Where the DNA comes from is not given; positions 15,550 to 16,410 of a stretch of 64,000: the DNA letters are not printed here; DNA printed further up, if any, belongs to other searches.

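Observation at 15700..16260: Lnu(A)/LinA-like lincosamide nucleotidyltransferase homolog next to tRNA-Trp, with a Nudix hydrolase immediately downstream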

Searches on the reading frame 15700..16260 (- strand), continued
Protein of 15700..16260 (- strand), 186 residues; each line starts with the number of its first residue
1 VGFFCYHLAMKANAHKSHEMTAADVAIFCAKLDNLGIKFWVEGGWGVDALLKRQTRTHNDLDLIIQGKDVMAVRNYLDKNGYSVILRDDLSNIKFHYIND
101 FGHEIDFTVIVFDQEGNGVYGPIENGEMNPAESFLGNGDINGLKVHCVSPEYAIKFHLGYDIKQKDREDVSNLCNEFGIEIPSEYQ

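Call 15: find_related_loci(query=A1, collection=genome_contigs, flank=6000)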
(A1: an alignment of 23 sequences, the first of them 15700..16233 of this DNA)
Query A1 (177 aa) in genome_contigs; peptide patterns used: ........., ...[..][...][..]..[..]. (x = any residue, [..] = any of these).
600 stretches matched a pattern (row limit reached: there are more); 518 encode a relative of the query (tblastn E <= 1e-3); the best 80 are kept; 80 distinct loci.
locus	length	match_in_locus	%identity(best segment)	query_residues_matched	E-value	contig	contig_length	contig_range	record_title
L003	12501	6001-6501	50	11-177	1e-54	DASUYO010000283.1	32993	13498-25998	MAG TPA_asm: Pyrinomonadaceae bacterium isolate SMAG_U1897 k141_1069231, whole genome shotgun sequence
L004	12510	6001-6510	51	8-177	2e-54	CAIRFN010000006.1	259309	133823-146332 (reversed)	uncultured Candidatus Berkelbacteria bacterium isolate AM-lipid-01-D8_bin-0424 genome assembly, contig: bin-0424:06/13,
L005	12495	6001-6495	50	12-176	4e-54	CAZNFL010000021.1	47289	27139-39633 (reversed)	MAG TPA_asm: uncultured Anaerolineaceae bacterium isolate SRP136066_co1_263 genome assembly, contig: NODE_492_length_472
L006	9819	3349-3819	54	21-177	6e-54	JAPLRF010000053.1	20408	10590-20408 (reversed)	MAG: Gammaproteobacteria bacterium isolate LacPavin_0419_WC53_MAG_39_9 LacPavin_0419_WC53_scaffold_183334, whole genome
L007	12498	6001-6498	51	11-176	1e-53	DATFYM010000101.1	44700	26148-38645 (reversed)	MAG TPA_asm: Terriglobia bacterium isolate SMAG_U9543 k141_1097762, whole genome shotgun sequence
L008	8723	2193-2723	47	2-177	2e-53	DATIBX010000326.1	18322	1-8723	MAG TPA_asm: Pyrinomonadaceae bacterium isolate SMAG_U16301 k141_1165872, whole genome shotgun sequence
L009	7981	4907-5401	48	12-176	6e-51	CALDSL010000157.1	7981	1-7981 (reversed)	MAG TPA_asm: uncultured Anaerolineaceae bacterium isolate SRR3330211_bin.78_CONCOCT_v1.1_MAG genome assembly, contig: ER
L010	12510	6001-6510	49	7-176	8e-51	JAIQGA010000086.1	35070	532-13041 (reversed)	MAG: Terriglobia bacterium isolate SRVP_29 SRVP18_hole-7m-from-trench_1_20cm_scaffold_1673, whole genome shotgun sequenc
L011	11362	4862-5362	49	11-177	9e-51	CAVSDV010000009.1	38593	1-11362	MAG: Candidatus Acidoferrales bacterium isolate MFD02134.bin.3.246 genome assembly, contig: contig_1622, whole genome sh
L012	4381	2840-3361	47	3-176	1e-50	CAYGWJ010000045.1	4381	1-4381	MAG TPA_asm: uncultured Anaerolineae bacterium isolate ERP119294_co2_411 genome assembly, contig: k141_2264275, whole ge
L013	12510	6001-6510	48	7-176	6e-50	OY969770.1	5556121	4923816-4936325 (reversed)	MAG: Candidatus Acidoferrales bacterium isolate MFD09222.bin.1.52 genome assembly, chromosome: 1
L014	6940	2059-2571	47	6-176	1e-49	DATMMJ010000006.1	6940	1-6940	MAG TPA_asm: Puia sp. isolate SMAG_U12820 k141_2451446, whole genome shotgun sequence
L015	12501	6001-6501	48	11-177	1e-48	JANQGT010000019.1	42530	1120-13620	MAG: Candidatus Gracilibacteria bacterium isolate PL23b_bin.56 k99_3302527, whole genome shotgun sequence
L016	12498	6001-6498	48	11-176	2e-48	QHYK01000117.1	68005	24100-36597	MAG: Acidobacteria bacterium isolate gp2 AA90 14_0927_12_20cm_scaffold_753_curated, whole genome shotgun sequence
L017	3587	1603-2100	47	11-176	3e-48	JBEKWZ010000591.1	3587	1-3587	MAG: Candidatus Sulfotelmatobacter sp. isolate SPRUCE 63 SPRUCE_63_591, whole genome shotgun sequence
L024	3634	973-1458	46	10-176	2e-45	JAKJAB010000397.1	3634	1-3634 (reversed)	MAG: Chloroflexota bacterium isolate UR.bin85 NODE_397_length_3634_cov_1.959798, whole genome shotgun sequence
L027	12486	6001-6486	48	10-176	5e-45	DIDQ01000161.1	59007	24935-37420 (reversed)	MAG TPA_asm: Anaerolineales bacterium UBA5796 UBA5796_contig_869, whole genome shotgun sequence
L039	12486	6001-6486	46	10-176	1e-42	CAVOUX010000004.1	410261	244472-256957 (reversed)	MAG: uncultured bacterium isolate MFD10064.bin.2.104 genome assembly, contig: contig_16105, whole genome shotgun sequenc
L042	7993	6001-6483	46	11-176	2e-42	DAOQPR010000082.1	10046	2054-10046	MAG TPA_asm: Anaerolineales bacterium isolate AMR_MDS_0439 NODE_3543_length_10046_cov_6.737564, whole genome shotgun seq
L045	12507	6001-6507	43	2-176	1e-41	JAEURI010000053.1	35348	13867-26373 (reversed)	MAG: Anaerolineales bacterium isolate new MAG-273 k141_2165054, whole genome shotgun sequence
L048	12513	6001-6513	41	6-176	9e-42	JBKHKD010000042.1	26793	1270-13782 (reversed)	MAG: Actinomycetota bacterium isolate D5M12_6 NODE_542_length_26793_cov_32.144626, whole genome shotgun sequence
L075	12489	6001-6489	40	10-177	4e-39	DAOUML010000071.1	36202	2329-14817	MAG TPA_asm: Anaerolineales bacterium isolate W58_120 k99_735769, whole genome shotgun sequence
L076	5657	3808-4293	42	10-176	3e-38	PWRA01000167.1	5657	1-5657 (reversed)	MAG: Dehalococcoidia bacterium isolate CSSed10_7 CS-Sed10-C47594, whole genome shotgun sequence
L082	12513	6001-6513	40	1-176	6e-38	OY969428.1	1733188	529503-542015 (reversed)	MAG: uncultured bacterium isolate MFD04492.bin.1.142 genome assembly, chromosome: 1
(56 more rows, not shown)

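Call 16: find_encoding_contigs(protein=P0001, flank=6000)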
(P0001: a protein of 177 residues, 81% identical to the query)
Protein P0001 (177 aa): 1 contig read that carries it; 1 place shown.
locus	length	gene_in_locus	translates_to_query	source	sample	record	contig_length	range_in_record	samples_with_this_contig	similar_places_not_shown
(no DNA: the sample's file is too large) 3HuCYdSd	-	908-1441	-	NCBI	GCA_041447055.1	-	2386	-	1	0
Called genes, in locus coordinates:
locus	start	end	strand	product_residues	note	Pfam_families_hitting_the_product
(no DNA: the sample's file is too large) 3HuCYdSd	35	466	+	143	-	PF00383:dCMP_cyt_deam_1, PF14437:MafB19-deam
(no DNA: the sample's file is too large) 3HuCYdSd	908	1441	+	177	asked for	PF10706:Aminoglyc_resit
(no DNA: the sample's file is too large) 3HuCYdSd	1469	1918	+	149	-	PF00293:NUDIX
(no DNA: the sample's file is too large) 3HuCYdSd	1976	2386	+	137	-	?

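Call 21: search_protein_families(library=pfam, proteins=[L001:6001-6972:+, L024:955-2751:+, L027:5989-6960:+, L045:6004-6933:+, L048:5977-7206:+, L076:3754-4908:+, L082:6001-6954:+, L006:2299-3834:+, L042:5473-6909:+, L075:5191-6507:+], max_evalue=0.001)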
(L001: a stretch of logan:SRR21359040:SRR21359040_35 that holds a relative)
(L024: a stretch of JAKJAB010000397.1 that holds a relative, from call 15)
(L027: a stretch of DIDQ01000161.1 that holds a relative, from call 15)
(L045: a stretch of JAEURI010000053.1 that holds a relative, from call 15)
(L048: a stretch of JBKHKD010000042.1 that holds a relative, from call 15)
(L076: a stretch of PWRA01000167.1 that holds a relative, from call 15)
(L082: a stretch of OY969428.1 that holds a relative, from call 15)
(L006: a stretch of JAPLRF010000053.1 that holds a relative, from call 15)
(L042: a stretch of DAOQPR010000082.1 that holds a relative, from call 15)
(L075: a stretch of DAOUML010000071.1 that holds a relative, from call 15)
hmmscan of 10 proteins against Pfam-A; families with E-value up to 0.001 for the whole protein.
L001:6001-6972:+ (323 aa): 4 families
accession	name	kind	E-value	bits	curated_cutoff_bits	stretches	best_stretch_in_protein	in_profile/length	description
PF10706.15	Aminoglyc_resit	-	9.6e-33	113.8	21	1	153-300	2-148/149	Aminoglycoside-2''-adenylyltransferase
PF00293.34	NUDIX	-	1.7e-16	60.9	21.1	1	21-136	8-131/134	NUDIX domain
PF14815.12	NUDIX_4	-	2.5e-06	27.7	35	1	22-127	4-102/113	NUDIX domain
PF14907.12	NTP_transf_5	-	4.9e-05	23.4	31.2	1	148-243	55-149/249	Uncharacterised nucleotidyltransferase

L024:955-2751:+ (598 aa): 3 families
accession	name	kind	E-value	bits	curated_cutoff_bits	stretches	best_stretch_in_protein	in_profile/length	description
PF10706.15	Aminoglyc_resit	-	2.3e-28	99.6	21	1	13-154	2-147/149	Aminoglycoside-2''-adenylyltransferase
PF01663.27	Phosphodiest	-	4e-19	69.9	23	1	238-581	1-341/342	Type I phosphodiesterase / nucleotide pyrophosphatase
PF14907.12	NTP_transf_5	-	0.00011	22.3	31.2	1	42-134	90-181/249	Uncharacterised nucleotidyltransferase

L027:5989-6960:+ (323 aa): 4 families
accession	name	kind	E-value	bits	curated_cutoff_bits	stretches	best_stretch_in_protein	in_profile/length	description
PF10706.15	Aminoglyc_resit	-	1e-26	94.3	21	1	15-152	6-147/149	Aminoglycoside-2''-adenylyltransferase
PF00293.34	NUDIX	-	3.6e-16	59.8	21.1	1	197-309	3-123/134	NUDIX domain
PF14907.12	NTP_transf_5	-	1.6e-07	31.6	31.2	1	15-134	64-183/249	Uncharacterised nucleotidyltransferase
PF14815.12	NUDIX_4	-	0.00085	19.5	35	0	220-311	27-104/113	NUDIX domain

L045:6004-6933:+ (309 aa): 3 families
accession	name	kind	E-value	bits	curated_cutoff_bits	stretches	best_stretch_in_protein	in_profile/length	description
PF10706.15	Aminoglyc_resit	-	3.6e-27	95.8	21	1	15-154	4-147/149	Aminoglycoside-2''-adenylyltransferase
PF01042.26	Ribonuc_L-PSP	-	2.1e-25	89.5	27.3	1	190-306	3-120/121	Endoribonuclease L-PSP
PF14907.12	NTP_transf_5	-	1.7e-06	28.3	31.2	1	6-137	53-184/249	Uncharacterised nucleotidyltransferase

L048:5977-7206:+ (409 aa): 8 families
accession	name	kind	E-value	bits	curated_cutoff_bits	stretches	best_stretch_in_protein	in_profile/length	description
PF10706.15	Aminoglyc_resit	-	1.6e-30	106.6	21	1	20-166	3-148/149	Aminoglycoside-2''-adenylyltransferase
PF13649.12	Methyltransf_25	-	1.5e-19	70.9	27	1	236-326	1-97/97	Methyltransferase domain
PF08241.18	Methyltransf_11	-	4.3e-18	66.2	21.2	1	237-329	1-94/95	Methyltransferase domain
PF13489.12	Methyltransf_23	-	1.5e-15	57.8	27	1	221-374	11-163/164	Methyltransferase domain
PF08242.18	Methyltransf_12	-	2.7e-13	50.9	30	1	237-328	1-98/98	Methyltransferase domain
PF13847.12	Methyltransf_31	-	3.7e-09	36.9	27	1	231-339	2-120/145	Methyltransferase domain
PF14907.12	NTP_transf_5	-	2.4e-05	24.5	31.2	1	11-102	52-142/249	Uncharacterised nucleotidyltransferase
PF02353.26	CMAS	-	0.00032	20.6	27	1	228-329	58-163/273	Mycolic acid cyclopropane synthetase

L076:3754-4908:+ (384 aa): 3 families
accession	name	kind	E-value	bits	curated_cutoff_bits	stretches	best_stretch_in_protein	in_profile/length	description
PF10706.15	Aminoglyc_resit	-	9.8e-29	100.8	21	1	25-167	2-148/149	Aminoglycoside-2''-adenylyltransferase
PF00293.34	NUDIX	-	3.3e-17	63.2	21.1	1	249-359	7-120/134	NUDIX domain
PF14907.12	NTP_transf_5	-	2.4e-08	34.3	31.2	1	23-147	58-182/249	Uncharacterised nucleotidyltransferase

L082:6001-6954:+ (317 aa): 4 families
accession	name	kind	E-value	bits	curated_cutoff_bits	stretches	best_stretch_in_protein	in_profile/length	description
PF10706.15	Aminoglyc_resit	-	1.3e-27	97.2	21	1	16-159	2-149/149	Aminoglycoside-2''-adenylyltransferase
PF00293.34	NUDIX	-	3.2e-16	60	21.1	1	182-293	7-119/134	NUDIX domain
PF14907.12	NTP_transf_5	-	2.1e-06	28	31.2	1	6-105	50-148/249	Uncharacterised nucleotidyltransferase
PF14815.12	NUDIX_4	-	0.00094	19.4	35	0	189-288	8-98/113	NUDIX domain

L006:2299-3834:+ (511 aa): 6 families
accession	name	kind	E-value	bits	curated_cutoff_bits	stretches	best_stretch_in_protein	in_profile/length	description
PF10706.15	Aminoglyc_resit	-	5.3e-29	101.7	21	1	346-493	2-148/149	Aminoglycoside-2''-adenylyltransferase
PF00583.31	Acetyltransf_1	-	4.4e-10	40.3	20.7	1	237-315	34-116/116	Acetyltransferase (GNAT) family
PF13508.13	Acetyltransf_7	-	5.5e-09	36.7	27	1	239-317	6-84/84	Acetyltransferase (GNAT) domain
PF13238.12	AAA_18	-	3.4e-08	34.5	29.4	1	6-115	2-117/128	AAA domain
PF14907.12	NTP_transf_5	-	4.7e-07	30.1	31.2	1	343-454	57-167/249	Uncharacterised nucleotidyltransferase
PF13673.13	Acetyltransf_10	-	2e-06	28.3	23.6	1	257-318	52-110/128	Acetyltransferase (GNAT) domain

L042:5473-6909:+ (478 aa): 6 families
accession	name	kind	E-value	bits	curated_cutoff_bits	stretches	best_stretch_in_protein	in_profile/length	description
PF13302.13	Acetyltransf_3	-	4.8e-31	108.7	25.4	1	9-148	1-138/138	Acetyltransferase (GNAT) domain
PF10706.15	Aminoglyc_resit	-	3.3e-28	99.1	21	1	184-323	4-147/149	Aminoglycoside-2''-adenylyltransferase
PF01042.26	Ribonuc_L-PSP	-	6e-25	88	27.3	1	359-475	3-120/121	Endoribonuclease L-PSP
PF00583.31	Acetyltransf_1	-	4.6e-09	37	20.7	1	66-147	34-116/116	Acetyltransferase (GNAT) family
PF14907.12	NTP_transf_5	-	1.5e-08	35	31.2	1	172-304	50-182/249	Uncharacterised nucleotidyltransferase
PF13420.13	Acetyltransf_4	-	0.00012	22.6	24.3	1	12-155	1-142/155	Acetyltransferase (GNAT) domain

L075:5191-6507:+ (438 aa): 3 families
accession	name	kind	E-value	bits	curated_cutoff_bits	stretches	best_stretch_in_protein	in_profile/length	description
PF10706.15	Aminoglyc_resit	-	7.5e-26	91.5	21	1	278-418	3-147/149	Aminoglycoside-2''-adenylyltransferase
PF02522.19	Antibiotic_NAT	-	1.2e-25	90.9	25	1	25-239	2-229/232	Aminoglycoside 3-N-acetyltransferase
PF14907.12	NTP_transf_5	-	3.7e-06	27.1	31.2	1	269-401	52-184/249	Uncharacterised nucleotidyltransferase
